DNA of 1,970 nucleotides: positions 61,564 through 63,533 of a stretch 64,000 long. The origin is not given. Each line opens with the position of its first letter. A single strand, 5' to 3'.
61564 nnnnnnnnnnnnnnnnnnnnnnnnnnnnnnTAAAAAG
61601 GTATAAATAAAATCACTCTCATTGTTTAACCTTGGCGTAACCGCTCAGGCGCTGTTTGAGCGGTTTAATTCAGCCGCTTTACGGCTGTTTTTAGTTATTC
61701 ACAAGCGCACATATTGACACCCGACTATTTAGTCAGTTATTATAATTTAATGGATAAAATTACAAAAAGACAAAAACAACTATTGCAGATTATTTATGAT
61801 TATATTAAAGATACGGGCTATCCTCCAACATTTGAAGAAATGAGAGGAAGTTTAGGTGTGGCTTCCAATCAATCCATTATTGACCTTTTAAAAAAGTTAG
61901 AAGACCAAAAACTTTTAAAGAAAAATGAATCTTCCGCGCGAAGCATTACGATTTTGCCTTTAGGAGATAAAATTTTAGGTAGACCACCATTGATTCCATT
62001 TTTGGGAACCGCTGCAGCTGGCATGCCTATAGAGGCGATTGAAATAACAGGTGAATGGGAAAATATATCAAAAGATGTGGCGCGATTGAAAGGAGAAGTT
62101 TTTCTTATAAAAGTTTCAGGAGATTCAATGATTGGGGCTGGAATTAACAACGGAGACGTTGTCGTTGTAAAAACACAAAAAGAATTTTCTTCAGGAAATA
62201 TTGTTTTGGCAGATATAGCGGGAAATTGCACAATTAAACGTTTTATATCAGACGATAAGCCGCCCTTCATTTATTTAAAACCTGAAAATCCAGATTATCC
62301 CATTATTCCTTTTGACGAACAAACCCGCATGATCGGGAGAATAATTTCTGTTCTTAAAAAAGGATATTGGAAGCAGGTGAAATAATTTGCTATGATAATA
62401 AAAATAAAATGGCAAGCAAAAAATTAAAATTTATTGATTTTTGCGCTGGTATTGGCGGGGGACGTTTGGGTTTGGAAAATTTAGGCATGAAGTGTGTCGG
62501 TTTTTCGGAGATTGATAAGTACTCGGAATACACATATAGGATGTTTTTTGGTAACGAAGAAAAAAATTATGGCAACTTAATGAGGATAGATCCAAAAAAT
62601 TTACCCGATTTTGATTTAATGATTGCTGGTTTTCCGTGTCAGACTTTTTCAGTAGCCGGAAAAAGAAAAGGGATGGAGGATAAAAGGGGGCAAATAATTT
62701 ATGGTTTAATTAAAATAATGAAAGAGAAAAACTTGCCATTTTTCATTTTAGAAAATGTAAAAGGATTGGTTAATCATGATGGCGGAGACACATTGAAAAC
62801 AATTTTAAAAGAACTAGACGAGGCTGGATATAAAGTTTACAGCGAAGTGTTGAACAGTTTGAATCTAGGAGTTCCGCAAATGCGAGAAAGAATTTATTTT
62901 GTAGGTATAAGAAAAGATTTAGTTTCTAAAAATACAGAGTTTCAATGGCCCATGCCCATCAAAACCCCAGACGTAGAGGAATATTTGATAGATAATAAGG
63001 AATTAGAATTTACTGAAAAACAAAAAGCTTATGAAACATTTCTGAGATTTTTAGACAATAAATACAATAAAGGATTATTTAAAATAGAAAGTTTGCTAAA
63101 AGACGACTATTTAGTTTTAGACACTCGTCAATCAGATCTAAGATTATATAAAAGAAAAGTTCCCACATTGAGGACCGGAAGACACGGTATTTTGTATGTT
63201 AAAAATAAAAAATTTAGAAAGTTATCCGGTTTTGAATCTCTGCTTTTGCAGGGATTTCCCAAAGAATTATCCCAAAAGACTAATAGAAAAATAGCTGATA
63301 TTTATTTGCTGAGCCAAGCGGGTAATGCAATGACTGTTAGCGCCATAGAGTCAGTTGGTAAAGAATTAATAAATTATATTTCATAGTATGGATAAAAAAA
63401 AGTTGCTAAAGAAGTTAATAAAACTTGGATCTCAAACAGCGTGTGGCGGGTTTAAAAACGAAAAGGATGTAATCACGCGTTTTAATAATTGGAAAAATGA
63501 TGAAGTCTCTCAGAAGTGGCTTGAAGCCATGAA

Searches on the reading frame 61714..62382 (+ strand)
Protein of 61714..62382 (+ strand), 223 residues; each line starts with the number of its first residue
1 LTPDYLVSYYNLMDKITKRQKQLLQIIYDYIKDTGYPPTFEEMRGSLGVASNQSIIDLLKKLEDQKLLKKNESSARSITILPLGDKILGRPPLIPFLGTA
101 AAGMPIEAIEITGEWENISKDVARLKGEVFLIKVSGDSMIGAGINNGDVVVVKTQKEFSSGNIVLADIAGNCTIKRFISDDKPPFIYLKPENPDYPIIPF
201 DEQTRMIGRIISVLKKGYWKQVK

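Call 11: search_protein_families(library=pfam, proteins=[window:61714-62382:+], max_evalue=0.001)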
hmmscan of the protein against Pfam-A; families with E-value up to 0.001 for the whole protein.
window:61714-62382:+ (223 aa): 2 families
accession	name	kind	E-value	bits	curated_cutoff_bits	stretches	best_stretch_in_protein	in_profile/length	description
PF00717.28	Peptidase_S24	-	1.3e-26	93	23.3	1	95-211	1-116/116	Peptidase S24-like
PF01726.22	LexA_DNA_bind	-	1.6e-12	47.4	23.7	1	13-76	1-64/65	LexA DNA binding domain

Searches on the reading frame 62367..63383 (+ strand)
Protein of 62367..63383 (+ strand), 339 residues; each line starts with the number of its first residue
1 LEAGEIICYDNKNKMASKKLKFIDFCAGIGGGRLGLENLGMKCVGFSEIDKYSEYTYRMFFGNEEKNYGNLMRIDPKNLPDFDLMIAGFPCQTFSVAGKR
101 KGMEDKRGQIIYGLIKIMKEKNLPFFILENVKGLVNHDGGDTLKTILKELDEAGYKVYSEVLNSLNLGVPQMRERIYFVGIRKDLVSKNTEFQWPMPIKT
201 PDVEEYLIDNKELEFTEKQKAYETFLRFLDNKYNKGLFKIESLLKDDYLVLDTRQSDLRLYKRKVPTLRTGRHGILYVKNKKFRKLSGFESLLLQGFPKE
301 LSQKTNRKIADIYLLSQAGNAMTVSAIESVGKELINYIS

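Call 11: search_protein_families(library=pfam, proteins=[window:62367-63383:+], max_evalue=0.001)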
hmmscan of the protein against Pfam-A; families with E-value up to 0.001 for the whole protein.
window:62367-63383:+ (339 aa): 1 family
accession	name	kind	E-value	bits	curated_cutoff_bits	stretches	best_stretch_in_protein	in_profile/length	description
PF00145.23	DNA_methylase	-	1.1e-73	249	22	1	20-335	1-323/324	C-5 cytosine-specific DNA methylase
